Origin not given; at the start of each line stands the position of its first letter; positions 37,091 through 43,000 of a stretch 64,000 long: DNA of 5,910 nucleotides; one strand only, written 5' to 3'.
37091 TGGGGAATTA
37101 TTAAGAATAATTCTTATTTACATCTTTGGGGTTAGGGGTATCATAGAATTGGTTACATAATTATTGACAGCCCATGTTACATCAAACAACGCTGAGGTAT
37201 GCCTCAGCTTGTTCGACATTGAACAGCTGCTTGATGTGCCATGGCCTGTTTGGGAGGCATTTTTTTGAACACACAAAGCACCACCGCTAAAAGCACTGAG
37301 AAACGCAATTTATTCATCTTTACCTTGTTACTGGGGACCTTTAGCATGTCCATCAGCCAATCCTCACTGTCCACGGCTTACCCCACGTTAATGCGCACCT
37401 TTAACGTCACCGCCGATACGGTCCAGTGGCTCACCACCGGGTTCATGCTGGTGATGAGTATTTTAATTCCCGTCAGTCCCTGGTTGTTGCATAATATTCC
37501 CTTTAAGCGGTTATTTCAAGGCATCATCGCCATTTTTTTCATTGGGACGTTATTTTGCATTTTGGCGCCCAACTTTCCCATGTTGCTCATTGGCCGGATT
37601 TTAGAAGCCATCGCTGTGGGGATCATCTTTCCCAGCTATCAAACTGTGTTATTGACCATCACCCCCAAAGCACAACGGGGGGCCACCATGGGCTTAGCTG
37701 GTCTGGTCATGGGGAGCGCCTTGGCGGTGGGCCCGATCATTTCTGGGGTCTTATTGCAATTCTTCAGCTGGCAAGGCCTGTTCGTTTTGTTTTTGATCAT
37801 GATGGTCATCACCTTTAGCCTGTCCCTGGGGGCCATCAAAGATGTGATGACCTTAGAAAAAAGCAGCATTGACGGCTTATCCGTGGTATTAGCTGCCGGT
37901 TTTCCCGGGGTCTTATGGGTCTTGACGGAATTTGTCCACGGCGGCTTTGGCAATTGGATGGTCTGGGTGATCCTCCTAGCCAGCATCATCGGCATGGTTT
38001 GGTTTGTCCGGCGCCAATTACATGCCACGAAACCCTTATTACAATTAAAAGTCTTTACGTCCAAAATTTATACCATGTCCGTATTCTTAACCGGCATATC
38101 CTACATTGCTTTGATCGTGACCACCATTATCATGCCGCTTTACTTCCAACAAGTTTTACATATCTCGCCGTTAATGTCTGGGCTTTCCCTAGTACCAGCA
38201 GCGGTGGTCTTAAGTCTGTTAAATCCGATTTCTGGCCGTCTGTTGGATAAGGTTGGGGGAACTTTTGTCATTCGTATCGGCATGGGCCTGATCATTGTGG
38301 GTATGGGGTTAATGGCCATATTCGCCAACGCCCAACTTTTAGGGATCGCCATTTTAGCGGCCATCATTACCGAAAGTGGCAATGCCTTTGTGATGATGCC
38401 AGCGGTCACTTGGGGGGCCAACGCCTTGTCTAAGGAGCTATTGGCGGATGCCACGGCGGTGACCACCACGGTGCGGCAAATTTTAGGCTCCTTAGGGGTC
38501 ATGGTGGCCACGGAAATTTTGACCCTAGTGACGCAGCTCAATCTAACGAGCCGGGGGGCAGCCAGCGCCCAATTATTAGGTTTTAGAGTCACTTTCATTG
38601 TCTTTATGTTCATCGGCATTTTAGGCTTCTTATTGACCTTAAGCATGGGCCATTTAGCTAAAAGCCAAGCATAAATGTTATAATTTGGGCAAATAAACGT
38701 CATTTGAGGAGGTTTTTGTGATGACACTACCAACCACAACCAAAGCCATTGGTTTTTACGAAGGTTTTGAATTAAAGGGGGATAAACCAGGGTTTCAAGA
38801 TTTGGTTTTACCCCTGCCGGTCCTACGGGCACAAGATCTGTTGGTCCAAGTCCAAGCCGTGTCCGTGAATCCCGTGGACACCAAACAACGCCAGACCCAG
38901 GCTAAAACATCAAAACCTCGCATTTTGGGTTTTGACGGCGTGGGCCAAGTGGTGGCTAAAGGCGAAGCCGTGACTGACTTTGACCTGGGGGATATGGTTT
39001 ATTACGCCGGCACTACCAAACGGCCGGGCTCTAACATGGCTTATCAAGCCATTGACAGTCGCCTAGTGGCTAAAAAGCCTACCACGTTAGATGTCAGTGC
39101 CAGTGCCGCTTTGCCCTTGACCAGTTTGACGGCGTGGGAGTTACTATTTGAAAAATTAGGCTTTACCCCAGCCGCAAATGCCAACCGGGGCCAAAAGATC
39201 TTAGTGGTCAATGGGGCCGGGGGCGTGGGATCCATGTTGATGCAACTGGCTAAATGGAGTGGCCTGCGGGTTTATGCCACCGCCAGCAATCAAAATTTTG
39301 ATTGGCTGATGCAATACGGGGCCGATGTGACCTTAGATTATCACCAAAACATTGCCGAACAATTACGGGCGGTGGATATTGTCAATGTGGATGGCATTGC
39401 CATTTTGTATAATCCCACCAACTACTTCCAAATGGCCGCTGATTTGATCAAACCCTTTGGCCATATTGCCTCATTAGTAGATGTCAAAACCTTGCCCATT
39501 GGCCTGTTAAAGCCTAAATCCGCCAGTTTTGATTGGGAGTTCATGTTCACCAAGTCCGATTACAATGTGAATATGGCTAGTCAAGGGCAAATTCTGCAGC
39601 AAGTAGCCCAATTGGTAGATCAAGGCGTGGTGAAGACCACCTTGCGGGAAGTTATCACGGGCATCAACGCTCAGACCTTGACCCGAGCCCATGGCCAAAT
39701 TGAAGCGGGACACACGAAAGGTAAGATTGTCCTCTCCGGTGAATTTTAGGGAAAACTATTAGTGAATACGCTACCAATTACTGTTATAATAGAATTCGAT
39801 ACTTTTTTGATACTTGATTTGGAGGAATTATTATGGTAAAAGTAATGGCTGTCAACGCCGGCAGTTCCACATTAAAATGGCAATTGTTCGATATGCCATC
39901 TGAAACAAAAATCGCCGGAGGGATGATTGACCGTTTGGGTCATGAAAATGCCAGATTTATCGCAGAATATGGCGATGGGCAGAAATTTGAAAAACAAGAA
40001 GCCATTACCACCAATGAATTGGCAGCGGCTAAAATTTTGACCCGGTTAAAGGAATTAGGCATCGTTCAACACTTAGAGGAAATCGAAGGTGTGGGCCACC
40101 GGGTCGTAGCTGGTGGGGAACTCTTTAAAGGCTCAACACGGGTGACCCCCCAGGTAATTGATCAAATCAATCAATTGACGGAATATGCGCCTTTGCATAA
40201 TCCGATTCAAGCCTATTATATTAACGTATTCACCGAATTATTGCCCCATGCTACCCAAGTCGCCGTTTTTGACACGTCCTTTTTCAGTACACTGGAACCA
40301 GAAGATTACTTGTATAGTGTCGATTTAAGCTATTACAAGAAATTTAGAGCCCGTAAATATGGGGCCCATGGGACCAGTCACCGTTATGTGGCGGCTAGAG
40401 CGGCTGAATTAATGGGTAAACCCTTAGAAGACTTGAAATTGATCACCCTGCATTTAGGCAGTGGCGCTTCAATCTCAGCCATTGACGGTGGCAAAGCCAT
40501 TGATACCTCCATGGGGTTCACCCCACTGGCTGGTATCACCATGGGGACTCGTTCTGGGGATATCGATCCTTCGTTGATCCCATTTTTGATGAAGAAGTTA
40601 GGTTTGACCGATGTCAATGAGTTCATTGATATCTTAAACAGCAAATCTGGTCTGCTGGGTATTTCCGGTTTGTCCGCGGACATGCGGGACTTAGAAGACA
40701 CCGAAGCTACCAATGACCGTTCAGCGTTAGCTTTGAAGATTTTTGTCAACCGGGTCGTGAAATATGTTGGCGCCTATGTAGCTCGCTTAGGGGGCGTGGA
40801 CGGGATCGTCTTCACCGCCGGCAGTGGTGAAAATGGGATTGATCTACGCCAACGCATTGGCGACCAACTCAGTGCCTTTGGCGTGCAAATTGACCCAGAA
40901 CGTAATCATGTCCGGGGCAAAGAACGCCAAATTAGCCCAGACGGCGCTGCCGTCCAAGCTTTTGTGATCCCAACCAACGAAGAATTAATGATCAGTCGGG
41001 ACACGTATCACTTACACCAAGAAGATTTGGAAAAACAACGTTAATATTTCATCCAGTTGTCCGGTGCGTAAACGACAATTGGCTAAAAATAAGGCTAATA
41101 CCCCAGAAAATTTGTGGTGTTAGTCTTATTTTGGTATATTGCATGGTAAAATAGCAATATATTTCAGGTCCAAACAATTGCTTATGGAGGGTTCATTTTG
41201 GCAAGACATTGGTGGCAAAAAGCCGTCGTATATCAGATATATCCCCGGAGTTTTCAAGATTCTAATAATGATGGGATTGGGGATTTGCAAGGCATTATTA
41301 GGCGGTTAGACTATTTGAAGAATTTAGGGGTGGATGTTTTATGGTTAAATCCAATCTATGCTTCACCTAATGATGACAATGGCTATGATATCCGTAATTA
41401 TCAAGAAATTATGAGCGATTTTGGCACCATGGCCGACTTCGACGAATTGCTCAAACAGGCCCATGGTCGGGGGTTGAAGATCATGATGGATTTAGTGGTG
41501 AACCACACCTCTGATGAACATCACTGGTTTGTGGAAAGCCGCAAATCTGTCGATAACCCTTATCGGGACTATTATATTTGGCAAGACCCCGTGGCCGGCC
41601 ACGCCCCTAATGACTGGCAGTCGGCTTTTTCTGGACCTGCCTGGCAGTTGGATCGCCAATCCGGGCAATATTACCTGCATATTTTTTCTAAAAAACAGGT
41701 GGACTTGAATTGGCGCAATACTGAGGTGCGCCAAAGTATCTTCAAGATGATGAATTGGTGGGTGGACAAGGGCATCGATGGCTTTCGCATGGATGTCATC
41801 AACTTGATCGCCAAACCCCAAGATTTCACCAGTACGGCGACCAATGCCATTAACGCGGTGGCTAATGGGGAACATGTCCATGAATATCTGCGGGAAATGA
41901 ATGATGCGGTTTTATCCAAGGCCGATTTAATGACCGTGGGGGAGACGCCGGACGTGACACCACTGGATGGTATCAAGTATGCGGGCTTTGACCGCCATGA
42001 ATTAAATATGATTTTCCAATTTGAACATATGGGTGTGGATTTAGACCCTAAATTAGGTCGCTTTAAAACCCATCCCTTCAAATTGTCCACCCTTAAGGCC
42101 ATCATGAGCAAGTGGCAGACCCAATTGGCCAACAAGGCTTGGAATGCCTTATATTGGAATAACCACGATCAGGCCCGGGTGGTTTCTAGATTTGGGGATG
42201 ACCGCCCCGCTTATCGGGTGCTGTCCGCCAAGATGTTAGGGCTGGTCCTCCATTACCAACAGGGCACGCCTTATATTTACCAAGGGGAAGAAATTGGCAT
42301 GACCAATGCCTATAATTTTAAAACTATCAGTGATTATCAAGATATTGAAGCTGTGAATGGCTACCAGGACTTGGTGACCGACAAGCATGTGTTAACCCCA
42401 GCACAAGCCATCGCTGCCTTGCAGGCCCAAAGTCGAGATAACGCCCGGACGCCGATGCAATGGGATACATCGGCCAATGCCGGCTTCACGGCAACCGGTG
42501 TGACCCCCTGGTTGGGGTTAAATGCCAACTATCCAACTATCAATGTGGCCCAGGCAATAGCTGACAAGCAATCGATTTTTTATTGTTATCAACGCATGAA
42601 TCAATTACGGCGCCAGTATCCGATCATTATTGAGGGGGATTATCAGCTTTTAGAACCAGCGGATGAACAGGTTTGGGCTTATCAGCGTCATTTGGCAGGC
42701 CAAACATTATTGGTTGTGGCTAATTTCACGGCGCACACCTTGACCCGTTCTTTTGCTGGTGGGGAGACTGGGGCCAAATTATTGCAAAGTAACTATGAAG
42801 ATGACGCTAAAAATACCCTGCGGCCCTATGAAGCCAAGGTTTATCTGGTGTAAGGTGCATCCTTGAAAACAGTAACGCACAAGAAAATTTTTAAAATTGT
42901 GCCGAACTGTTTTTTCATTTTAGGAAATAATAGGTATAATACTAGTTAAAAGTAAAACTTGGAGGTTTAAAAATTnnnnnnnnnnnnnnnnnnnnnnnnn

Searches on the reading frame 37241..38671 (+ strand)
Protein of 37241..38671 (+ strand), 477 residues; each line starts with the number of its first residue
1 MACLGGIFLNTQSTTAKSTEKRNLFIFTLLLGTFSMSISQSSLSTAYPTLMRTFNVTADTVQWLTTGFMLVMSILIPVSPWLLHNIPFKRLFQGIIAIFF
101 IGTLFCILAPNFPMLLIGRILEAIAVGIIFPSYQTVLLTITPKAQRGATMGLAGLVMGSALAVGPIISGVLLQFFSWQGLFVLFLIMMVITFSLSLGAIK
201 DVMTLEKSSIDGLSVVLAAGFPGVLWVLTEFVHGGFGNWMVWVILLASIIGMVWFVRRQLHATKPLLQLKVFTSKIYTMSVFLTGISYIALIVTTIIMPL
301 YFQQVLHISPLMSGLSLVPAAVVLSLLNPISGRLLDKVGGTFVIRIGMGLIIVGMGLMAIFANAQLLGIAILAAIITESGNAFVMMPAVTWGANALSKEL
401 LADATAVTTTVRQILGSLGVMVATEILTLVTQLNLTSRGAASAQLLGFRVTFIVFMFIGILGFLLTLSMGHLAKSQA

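Call 13: search_protein_families(library=pfam, proteins=[window:37241-38671:+])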
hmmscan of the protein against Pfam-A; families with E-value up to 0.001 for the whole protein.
window:37241-38671:+ (477 aa): 1 family
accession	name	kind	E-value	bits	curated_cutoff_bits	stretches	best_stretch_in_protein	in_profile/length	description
PF07690.21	MFS_1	-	4.4e-42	144.7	33.4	1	29-419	1-346/347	Major Facilitator Superfamily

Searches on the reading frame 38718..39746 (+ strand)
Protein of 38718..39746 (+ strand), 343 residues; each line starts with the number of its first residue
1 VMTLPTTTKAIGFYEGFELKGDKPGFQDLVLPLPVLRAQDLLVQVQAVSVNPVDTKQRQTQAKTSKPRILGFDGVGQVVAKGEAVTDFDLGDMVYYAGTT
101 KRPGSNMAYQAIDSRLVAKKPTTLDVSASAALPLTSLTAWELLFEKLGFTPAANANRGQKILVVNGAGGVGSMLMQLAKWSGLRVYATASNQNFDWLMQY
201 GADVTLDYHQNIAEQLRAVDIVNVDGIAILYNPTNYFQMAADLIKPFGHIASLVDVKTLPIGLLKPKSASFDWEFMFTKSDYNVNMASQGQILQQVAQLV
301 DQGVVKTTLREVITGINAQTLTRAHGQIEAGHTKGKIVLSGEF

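Call 13: search_protein_families(library=pfam, proteins=[window:38718-39746:+])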
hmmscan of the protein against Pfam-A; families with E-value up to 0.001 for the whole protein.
window:38718-39746:+ (343 aa): 3 families
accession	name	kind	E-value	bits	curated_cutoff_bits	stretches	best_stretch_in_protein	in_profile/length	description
PF13602.12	ADH_zinc_N_2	-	5.1e-14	53.8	27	1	201-339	2-134/134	Zinc-binding dehydrogenase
PF08240.17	ADH_N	-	3.2e-12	47.1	23.5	1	38-96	2-62/104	Alcohol dehydrogenase GroES-like domain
PF00107.32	ADH_zinc_N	-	3.4e-10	40.4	31.8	1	169-252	1-87/129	Zinc-binding dehydrogenase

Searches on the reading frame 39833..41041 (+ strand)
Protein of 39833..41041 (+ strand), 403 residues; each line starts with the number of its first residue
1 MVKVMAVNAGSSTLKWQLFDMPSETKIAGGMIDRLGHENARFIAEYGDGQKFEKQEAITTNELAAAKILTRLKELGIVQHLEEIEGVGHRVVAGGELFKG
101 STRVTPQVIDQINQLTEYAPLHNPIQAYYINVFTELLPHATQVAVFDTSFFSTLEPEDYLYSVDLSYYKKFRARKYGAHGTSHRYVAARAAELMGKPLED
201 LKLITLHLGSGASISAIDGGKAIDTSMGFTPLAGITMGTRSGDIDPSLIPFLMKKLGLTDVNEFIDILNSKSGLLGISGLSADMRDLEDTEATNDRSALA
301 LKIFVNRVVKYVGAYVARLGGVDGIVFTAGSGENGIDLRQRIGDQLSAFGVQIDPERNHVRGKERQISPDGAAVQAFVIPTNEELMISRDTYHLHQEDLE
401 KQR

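Call 13: search_protein_families(library=pfam, proteins=[window:39833-41041:+])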
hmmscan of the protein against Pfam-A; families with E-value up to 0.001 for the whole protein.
window:39833-41041:+ (403 aa): 1 family
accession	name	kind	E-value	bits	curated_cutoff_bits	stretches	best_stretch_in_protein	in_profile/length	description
PF00871.23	Acetate_kinase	-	7.4e-137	456.6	22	1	3-388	1-391/392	Acetokinase family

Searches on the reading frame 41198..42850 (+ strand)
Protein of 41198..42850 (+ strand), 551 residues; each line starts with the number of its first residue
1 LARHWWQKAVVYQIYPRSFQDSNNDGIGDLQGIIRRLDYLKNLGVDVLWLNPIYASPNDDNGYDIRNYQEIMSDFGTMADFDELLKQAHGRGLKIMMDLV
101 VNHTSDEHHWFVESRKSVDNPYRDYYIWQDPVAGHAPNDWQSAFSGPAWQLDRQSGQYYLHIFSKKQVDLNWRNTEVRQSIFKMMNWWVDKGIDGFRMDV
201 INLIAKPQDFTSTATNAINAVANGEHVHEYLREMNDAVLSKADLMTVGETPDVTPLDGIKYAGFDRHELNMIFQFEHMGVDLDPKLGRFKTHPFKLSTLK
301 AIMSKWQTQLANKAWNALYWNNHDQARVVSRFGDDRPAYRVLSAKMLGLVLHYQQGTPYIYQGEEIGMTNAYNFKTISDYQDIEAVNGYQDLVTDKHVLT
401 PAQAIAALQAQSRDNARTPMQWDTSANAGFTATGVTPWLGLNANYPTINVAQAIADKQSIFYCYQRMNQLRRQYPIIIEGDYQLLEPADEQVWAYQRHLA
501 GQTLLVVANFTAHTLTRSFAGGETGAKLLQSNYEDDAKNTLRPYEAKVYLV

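Call 13: search_protein_families(library=pfam, proteins=[window:41198-42850:+])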
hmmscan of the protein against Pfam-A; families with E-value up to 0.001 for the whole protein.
window:41198-42850:+ (551 aa): 3 families
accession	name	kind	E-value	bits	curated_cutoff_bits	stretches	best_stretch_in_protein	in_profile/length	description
PF00128.31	Alpha-amylase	-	1.3e-160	536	22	1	13-480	1-446/446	Alpha amylase, catalytic domain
PF16657.11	Malt_amylase_C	-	6.3e-07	29.8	27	1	480-545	1-72/75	Maltogenic Amylase, C-terminal domain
PF23915.1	SusG_C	-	0.00025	21.7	27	1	492-546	1-60/62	Alpha-amylase SusG C-terminal domain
